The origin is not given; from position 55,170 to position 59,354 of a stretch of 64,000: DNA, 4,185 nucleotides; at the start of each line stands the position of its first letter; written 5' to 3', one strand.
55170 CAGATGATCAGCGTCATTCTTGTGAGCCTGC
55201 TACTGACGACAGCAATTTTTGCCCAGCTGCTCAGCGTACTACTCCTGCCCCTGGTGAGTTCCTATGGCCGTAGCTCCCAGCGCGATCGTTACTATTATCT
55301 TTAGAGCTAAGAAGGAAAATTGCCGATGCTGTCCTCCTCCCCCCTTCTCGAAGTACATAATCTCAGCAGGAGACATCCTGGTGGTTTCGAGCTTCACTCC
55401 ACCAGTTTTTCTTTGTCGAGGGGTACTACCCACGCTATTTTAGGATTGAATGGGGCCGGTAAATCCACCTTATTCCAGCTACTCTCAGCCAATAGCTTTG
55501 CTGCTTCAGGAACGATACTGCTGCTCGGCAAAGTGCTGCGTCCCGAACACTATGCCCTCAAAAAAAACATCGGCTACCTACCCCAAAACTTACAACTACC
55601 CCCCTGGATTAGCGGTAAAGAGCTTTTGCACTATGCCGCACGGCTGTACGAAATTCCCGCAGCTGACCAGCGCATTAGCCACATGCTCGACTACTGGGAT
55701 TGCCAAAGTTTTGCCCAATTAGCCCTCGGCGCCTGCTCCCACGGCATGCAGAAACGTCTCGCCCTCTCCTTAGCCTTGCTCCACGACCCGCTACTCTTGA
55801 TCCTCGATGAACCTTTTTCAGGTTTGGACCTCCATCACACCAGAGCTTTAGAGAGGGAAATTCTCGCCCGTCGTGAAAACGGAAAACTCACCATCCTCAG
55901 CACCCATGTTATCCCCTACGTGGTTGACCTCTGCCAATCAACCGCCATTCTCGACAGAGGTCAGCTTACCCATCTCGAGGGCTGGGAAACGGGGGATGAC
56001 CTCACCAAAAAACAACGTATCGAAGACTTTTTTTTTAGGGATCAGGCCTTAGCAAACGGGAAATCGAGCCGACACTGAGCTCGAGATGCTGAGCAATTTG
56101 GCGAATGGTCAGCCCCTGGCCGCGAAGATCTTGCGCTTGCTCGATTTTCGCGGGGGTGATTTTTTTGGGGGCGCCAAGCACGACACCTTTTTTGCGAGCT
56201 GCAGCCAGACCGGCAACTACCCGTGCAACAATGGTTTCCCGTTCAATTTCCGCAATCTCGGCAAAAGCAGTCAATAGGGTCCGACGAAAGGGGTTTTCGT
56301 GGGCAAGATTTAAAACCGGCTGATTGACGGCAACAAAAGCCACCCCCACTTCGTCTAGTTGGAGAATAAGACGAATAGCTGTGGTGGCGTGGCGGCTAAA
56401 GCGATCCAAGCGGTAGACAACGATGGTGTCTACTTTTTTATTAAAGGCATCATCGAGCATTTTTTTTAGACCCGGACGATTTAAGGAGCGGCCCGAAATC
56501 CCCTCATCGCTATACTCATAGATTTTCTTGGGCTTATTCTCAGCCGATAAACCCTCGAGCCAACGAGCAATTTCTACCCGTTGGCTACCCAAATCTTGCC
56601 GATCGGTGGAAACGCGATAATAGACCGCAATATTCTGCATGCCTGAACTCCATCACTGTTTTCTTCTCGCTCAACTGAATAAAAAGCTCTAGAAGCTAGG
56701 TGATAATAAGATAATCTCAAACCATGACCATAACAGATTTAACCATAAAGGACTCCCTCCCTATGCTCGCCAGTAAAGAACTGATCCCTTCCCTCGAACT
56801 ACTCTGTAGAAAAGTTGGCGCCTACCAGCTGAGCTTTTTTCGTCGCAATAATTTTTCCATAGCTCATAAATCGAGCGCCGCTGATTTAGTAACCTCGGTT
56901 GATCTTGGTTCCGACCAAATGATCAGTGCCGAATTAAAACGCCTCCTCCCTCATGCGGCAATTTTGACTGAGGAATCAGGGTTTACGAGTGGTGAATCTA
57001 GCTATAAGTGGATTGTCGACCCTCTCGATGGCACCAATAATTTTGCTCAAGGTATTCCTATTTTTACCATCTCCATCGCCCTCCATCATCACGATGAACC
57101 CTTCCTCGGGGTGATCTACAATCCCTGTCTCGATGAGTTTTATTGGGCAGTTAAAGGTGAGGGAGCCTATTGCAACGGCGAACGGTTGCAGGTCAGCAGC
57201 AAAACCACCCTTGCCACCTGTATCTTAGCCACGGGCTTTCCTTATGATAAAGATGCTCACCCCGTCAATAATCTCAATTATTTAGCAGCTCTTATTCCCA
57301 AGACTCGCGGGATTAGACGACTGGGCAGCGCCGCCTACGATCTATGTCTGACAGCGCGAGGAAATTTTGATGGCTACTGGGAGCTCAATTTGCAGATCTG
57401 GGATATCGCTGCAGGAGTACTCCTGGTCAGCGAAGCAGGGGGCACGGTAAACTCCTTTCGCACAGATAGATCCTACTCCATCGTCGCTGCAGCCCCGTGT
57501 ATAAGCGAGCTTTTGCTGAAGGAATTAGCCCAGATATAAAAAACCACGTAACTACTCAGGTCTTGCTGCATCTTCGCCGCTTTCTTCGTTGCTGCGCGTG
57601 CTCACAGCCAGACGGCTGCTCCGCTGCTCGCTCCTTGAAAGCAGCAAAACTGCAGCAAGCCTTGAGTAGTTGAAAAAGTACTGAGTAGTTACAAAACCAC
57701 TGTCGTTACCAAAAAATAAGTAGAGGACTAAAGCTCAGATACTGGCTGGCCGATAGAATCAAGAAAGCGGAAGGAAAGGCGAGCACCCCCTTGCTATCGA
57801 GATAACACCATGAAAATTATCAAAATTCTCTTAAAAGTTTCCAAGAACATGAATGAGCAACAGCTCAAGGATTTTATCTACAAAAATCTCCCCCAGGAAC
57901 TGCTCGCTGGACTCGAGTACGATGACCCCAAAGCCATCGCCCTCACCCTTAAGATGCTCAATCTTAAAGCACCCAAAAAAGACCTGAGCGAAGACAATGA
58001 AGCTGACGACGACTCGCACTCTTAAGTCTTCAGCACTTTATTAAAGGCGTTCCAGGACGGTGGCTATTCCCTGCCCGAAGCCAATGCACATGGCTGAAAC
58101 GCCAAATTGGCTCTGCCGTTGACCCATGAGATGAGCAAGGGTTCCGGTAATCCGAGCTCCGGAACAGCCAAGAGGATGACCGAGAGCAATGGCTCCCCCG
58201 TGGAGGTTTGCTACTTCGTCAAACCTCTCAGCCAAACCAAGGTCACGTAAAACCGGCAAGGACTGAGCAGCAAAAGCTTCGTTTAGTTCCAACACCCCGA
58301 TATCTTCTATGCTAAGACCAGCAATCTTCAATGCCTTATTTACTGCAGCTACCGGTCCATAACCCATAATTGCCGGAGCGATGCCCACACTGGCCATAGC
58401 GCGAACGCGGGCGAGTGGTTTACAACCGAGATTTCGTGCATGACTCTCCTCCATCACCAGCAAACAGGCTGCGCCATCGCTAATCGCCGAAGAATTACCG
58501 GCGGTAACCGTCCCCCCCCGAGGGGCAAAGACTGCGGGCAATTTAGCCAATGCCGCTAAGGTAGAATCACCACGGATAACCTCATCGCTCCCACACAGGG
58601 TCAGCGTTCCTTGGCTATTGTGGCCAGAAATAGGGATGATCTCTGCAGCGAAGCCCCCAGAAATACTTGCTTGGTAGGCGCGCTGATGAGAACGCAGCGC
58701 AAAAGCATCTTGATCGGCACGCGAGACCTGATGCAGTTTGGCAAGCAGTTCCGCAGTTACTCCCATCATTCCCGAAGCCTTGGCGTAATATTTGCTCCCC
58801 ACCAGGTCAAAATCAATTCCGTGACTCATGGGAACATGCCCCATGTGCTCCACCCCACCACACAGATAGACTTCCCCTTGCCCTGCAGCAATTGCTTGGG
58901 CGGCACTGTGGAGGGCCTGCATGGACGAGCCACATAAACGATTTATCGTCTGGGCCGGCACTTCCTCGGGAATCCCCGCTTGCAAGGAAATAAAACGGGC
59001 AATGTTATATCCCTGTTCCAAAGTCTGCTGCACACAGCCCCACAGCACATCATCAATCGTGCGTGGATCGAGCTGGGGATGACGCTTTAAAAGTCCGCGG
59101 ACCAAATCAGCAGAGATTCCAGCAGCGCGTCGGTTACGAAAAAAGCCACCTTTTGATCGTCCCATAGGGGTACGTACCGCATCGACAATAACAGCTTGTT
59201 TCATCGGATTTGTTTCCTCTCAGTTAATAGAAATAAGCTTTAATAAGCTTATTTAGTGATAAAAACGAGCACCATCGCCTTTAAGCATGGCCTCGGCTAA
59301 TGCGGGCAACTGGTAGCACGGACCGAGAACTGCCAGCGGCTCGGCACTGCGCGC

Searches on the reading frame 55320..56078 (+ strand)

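Call 34: search_protein_families(library=pfam, proteins=[window:55320-56078:+], max_evalue=0.00001)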
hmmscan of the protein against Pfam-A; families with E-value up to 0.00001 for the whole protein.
window:55320-56078:+ (252 aa): 2 families
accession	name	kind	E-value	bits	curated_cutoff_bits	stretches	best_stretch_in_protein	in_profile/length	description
PF00005.33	ABC_tran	-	6.6e-27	95.2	25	1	25-166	1-136/137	ABC transporter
PF13304.12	AAA_21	-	1.5e-09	38.8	27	1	140-203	239-304/304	AAA domain, putative AbiEii toxin, Type IV TA system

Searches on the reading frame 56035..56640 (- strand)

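Call 34: search_protein_families(library=pfam, proteins=[window:56035-56640:-], max_evalue=0.00001)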
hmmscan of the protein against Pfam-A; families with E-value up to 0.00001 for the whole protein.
window:56035-56640:- (201 aa): 2 families
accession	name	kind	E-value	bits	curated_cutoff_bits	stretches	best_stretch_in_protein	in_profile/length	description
PF00239.26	Resolvase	-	1.8e-34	119.4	23.3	1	4-153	1-144/145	Resolvase, N terminal domain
PF13936.12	HTH_38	-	4e-06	26.9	27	0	159-198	3-42/44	Helix-turn-helix domain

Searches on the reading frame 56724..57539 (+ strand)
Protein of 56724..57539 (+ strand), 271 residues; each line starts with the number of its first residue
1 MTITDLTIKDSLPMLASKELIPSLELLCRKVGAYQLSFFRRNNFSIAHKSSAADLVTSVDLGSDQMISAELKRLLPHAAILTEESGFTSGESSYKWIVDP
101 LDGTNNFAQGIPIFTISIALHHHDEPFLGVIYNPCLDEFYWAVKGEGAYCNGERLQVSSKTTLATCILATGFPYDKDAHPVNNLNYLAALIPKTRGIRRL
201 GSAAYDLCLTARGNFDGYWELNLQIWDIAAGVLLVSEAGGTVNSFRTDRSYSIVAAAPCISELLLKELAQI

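Call 34: search_protein_families(library=pfam, proteins=[window:56724-57539:+], max_evalue=0.00001)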
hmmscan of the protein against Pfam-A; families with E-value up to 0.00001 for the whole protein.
window:56724-57539:+ (271 aa): 1 family
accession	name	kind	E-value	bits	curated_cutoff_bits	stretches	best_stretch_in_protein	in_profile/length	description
PF00459.30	Inositol_P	-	6.4e-63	213.2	27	1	27-262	12-260/271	Inositol monophosphatase family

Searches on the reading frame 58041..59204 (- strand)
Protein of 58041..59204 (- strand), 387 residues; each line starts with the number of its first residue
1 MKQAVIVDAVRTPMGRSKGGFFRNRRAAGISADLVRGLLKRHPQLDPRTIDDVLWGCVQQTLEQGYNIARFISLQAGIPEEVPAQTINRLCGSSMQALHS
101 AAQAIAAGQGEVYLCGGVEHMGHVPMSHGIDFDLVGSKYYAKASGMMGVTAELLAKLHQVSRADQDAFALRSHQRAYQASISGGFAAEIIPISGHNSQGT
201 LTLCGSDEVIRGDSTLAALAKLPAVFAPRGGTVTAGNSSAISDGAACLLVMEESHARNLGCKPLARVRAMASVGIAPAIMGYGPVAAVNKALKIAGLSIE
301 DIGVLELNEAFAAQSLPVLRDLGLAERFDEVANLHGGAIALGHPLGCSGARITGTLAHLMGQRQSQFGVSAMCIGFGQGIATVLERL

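Call 34: search_protein_families(library=pfam, proteins=[window:58041-59204:-], max_evalue=0.00001)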
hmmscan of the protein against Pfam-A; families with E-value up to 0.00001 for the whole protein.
window:58041-59204:- (387 aa): 2 families
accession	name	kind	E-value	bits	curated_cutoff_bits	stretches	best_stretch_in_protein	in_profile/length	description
PF00108.29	Thiolase_N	-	1.3e-74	251.3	26.4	1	5-254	2-260/260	Thiolase, N-terminal domain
PF02803.24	Thiolase_C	-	1.6e-44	150.9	27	1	262-386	2-123/123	Thiolase, C-terminal domain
